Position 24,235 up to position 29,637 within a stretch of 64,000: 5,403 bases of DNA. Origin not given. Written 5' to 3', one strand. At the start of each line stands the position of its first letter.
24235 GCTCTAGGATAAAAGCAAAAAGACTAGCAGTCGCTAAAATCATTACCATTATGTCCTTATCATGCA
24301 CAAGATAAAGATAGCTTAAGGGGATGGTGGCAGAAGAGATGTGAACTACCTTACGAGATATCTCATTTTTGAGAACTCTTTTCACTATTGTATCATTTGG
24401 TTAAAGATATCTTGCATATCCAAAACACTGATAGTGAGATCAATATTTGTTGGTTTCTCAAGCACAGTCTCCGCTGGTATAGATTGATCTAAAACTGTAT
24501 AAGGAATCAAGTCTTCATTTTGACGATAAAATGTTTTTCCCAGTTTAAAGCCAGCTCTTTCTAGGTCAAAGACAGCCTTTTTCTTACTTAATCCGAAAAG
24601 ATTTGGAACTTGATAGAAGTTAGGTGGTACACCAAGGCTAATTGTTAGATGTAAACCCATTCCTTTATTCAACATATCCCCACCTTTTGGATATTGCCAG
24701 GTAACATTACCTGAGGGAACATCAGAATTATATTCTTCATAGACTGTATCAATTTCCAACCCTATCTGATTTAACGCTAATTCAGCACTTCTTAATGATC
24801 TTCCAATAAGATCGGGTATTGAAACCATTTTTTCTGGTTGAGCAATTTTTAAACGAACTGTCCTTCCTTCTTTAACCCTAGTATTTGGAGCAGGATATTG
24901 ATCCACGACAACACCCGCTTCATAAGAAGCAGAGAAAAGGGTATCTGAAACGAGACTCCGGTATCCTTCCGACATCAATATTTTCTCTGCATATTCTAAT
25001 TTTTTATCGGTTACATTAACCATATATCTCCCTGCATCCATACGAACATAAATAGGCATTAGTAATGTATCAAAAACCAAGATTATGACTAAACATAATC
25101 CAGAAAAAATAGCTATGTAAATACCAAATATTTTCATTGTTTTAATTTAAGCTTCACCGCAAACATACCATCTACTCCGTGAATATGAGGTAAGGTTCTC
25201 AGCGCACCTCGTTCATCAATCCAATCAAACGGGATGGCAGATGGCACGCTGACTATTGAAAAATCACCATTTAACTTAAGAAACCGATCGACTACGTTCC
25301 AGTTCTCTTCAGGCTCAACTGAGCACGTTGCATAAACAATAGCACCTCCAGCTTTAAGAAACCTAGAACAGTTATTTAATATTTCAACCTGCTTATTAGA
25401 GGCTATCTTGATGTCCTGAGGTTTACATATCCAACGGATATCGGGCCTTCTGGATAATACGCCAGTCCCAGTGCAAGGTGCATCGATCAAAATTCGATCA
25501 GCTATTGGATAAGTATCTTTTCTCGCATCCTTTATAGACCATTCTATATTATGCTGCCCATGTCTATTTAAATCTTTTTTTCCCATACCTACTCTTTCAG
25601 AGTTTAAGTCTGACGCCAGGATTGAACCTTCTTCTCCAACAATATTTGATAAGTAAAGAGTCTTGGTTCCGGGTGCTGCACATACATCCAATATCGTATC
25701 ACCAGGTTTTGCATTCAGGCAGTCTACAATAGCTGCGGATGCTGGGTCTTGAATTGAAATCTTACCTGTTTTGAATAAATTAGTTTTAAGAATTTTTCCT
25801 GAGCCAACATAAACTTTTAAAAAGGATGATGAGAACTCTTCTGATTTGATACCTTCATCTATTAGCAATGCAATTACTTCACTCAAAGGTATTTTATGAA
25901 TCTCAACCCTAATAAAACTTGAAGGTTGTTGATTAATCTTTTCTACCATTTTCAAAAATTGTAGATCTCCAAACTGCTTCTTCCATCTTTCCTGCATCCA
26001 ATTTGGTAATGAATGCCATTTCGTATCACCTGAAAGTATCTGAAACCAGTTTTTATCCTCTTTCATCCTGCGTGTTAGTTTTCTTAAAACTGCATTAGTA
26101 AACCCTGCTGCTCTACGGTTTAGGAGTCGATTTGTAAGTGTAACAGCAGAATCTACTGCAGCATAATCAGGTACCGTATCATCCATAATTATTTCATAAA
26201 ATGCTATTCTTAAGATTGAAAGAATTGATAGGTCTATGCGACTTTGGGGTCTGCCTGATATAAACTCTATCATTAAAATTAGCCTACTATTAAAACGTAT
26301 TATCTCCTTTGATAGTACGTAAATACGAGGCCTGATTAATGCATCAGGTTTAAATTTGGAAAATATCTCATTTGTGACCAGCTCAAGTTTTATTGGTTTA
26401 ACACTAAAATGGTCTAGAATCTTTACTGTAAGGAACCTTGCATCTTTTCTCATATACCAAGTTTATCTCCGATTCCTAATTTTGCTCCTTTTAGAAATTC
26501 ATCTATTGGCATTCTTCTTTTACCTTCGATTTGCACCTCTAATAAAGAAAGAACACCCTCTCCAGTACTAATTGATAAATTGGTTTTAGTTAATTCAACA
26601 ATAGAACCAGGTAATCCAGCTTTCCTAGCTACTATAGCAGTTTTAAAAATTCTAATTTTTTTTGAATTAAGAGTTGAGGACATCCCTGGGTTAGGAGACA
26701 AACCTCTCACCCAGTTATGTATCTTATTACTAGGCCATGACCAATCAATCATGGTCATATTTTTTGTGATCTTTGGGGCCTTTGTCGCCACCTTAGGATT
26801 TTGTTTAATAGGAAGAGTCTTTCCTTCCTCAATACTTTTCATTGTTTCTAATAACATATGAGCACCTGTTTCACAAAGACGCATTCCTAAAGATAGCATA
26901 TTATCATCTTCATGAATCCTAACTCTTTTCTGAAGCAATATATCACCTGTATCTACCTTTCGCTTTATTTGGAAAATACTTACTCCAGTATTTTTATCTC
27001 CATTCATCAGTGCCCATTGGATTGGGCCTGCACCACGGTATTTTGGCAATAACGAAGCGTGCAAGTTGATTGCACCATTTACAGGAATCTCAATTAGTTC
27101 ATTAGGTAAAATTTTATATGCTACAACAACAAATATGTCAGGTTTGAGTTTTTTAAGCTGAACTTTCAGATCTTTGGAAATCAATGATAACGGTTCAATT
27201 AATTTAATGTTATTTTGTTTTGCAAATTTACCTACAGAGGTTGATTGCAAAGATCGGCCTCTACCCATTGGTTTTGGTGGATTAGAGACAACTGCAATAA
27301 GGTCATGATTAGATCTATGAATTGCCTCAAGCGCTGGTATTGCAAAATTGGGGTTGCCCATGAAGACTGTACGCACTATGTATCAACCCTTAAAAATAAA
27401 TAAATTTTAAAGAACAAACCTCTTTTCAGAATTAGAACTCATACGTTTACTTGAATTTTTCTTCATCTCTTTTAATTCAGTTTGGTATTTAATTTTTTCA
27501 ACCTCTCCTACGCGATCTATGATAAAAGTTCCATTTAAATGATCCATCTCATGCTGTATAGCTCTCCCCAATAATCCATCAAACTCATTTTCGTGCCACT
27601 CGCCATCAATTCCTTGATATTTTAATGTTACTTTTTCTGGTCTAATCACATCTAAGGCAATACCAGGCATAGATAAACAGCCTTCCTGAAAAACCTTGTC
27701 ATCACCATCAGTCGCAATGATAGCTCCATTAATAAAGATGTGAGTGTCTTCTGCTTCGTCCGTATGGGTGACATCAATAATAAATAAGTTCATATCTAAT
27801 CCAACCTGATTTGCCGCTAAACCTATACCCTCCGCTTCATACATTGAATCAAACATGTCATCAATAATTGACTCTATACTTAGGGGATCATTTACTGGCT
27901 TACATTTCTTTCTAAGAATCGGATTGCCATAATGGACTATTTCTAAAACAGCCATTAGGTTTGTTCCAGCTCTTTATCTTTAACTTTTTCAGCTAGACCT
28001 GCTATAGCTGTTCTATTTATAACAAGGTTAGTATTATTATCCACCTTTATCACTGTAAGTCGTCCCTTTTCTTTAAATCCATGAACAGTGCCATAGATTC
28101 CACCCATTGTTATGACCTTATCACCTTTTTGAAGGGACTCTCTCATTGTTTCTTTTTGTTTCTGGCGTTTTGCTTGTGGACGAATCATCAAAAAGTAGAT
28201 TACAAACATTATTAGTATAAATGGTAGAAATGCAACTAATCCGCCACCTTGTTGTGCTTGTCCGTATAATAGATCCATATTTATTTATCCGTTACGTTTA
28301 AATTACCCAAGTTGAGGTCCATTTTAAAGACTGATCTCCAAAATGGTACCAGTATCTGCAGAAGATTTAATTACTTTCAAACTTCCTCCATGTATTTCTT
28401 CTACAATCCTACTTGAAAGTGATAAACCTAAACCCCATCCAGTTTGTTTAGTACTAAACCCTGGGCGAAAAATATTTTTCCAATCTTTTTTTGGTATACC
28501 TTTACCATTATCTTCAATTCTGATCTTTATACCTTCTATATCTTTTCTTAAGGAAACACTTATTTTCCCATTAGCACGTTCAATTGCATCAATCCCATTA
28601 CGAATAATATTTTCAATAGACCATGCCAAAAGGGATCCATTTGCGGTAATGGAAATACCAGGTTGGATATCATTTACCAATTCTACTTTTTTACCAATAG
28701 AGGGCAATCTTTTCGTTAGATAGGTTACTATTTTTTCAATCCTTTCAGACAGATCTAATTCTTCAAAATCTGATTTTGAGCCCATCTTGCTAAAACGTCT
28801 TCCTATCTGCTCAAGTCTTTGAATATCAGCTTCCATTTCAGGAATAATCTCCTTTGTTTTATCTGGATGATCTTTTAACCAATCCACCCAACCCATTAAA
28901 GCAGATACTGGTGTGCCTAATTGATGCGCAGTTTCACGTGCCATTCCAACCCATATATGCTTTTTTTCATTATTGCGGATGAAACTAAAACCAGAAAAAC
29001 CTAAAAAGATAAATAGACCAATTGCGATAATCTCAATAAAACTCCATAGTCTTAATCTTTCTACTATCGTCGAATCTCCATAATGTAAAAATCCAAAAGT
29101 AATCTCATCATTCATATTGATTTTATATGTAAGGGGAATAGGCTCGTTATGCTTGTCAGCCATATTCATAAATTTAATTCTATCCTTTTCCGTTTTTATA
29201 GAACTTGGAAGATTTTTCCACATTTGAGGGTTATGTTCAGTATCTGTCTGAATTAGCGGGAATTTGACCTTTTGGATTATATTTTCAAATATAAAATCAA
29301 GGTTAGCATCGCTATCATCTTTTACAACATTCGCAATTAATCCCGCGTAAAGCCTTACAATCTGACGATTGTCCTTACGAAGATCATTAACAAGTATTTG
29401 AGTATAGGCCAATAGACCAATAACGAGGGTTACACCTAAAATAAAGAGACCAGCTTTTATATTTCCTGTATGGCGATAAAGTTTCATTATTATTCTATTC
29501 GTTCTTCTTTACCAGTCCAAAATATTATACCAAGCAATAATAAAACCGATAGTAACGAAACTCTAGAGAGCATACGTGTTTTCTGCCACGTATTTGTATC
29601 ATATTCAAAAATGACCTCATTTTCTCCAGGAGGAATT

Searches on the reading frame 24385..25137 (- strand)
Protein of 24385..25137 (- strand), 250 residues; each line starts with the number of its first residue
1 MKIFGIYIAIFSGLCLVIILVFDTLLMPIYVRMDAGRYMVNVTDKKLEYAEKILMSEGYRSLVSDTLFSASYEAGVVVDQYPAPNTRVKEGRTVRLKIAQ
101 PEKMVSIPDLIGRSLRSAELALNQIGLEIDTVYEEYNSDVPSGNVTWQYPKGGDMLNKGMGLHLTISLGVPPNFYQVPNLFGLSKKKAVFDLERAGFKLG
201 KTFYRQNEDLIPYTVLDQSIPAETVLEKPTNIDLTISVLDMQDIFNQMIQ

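Call 64: search_protein_families(library=pfam, proteins=[window:24385-25137:-], max_evalue=0.0001)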
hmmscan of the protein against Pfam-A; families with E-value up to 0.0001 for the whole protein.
window:24385-25137:- (250 aa): 1 family
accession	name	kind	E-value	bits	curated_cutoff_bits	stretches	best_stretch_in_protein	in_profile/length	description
PF03793.24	PASTA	-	2.8e-34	117.3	23.2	3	105-167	1-63/64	PASTA domain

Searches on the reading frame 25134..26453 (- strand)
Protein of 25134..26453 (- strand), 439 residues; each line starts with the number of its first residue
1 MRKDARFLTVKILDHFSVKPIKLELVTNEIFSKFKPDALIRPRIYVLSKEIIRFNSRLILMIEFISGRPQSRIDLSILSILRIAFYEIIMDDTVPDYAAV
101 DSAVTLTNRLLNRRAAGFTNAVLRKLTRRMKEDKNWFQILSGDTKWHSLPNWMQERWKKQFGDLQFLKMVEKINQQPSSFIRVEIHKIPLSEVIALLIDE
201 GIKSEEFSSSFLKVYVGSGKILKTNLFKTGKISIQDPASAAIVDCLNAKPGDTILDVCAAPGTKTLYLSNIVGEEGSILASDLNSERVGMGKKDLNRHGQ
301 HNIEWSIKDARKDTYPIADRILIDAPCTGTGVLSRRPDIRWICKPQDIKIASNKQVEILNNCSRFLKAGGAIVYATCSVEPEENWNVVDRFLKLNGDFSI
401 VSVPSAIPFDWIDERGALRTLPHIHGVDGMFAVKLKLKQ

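Call 65: search_protein_families(library=pfam, proteins=[window:25134-26453:-], max_evalue=0.0001)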
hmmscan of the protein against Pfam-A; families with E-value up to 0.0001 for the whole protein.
window:25134-26453:- (439 aa): 5 families
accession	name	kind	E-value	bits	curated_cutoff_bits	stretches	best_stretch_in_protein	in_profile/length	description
PF01189.24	Methyltr_RsmB-F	-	6.3e-51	173.3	27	1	245-436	3-199/199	16S rRNA methyltransferase RsmB/F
PF01029.23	NusB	-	4.6e-15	56.6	23.1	1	5-128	3-133/133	NusB family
PF22458.1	RsmF-B_ferredox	-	3.6e-09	37.1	27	1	150-206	2-57/74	Methyltr_RsmF/B-like, ferredoxin-like domain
PF01209.24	Ubie_methyltran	-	7.9e-09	35.6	20.1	1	241-311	38-108/233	ubiE/COQ5 methyltransferase family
PF01135.25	PCMT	-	6.9e-05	23.2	20.3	0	237-313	60-136/210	Protein-L-isoaspartate(D-aspartate) O-methyltransferase (PCMT)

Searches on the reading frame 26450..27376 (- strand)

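Call 65: search_protein_families(library=pfam, proteins=[window:26450-27376:-], max_evalue=0.0001)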
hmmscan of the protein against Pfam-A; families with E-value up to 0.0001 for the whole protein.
window:26450-27376:- (308 aa): 2 families
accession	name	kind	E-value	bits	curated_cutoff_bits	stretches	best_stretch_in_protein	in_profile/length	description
PF00551.24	Formyl_trans_N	-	6.3e-40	137.3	26.1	1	1-177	1-179/181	Formyl transferase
PF02911.23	Formyl_trans_C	-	7.5e-27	93.9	21.1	1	202-298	1-99/100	Formyl transferase, C-terminal domain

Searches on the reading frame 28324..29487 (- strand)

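Call 65: search_protein_families(library=pfam, proteins=[window:28324-29487:-], max_evalue=0.0001)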
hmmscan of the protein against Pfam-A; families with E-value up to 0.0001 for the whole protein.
window:28324-29487:- (387 aa): 3 families
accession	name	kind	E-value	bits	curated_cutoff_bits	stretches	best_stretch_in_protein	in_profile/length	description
PF02518.31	HATPase_c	-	7.9e-18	65.4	26.4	1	291-386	10-106/111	Histidine kinase-, DNA gyrase B-, and HSP90-like ATPase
PF00512.31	HisKA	-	3.1e-06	27.6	26.9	1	183-228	6-53/66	His Kinase A (phospho-acceptor) domain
PF13589.12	HATPase_c_3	-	3.8e-05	24.2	25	1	291-348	7-62/137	Histidine kinase-, DNA gyrase B-, and HSP90-like ATPase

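Call 66: search_protein_families(library=ncbifam, proteins=[window:28324-29487:-], max_evalue=0.00001)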
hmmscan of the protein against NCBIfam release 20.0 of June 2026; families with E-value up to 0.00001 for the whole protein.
window:28324-29487:- (387 aa): 61 families (the best 25 are shown)
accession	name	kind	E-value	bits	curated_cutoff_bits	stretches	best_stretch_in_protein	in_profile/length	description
NF008468.0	PRK11360.1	equivalog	1.9e-29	102.5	646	1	186-387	403-606/616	two-component system sensor histidine kinase AtoS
NF046044.1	PnpS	equivalog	7.2e-21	74.6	400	1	187-387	178-389/390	two-component system histidine kinase PnpS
NF053867.1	SprKinKinDBac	equivalog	1.6e-19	69.7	775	1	179-387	285-495/500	sporulation kinase KinD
NF007688.0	PRK10364.1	equivalog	3.4e-18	65.6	479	1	269-387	333-449/460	two-component system sensor histidine kinase ZraS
NF047497.1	HK_LIC_12097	equivalog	5.5e-18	64.8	500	1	238-387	216-364/367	LIC_12097 family sensor histidine kinase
TIGR02966.1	phoR_proteo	equivalog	7.7e-18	64.6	334.2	1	187-385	122-331/333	phosphate regulon sensor histidine kinase PhoR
TIGR02916.1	PEP_his_kin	equivalog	3.3e-17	62.3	300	1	205-386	504-677/679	XrtA/PEP-CTERM system histidine kinase PrsK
NF008298.1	PRK11086.1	subfamily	1.7e-16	59.7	520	1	291-386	428-522/529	DcuS/MalK family sensor histidine kinase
NF008312.0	PRK11100.1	equivalog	4.8e-16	58.6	356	1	184-376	261-462/477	two-component system sensor histidine kinase CreC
NF007007.0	PRK09470.1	equivalog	1.4e-15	57.2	486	1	269-376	337-447/463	envelope stress sensor histidine kinase CpxA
NF041735.1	hist_kin_RppB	equivalog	2.1e-15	56.4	400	1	185-387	222-437/438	two-component system sensor histidine kinase RppB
NF033091.0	HK_VanS_ACDEFG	equivalog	1.2e-14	54.1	400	1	187-387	82-292/293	vancomycin resistance histidine kinase VanS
NF049962.1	HisKinFlgSCampy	equivalog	5.1e-14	51.9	600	1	172-371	125-324/338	fla regulon two-component system sensor histidine kinase FlgS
NF006800.0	PRK09303.1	equivalog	2.5e-13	49.7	342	1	215-383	203-371/383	histidine kinase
NF047794.1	HisKinPtgB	equivalog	3.9e-13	48.5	1000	1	209-373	484-640/656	two-component system sensor histidine kinase PgtB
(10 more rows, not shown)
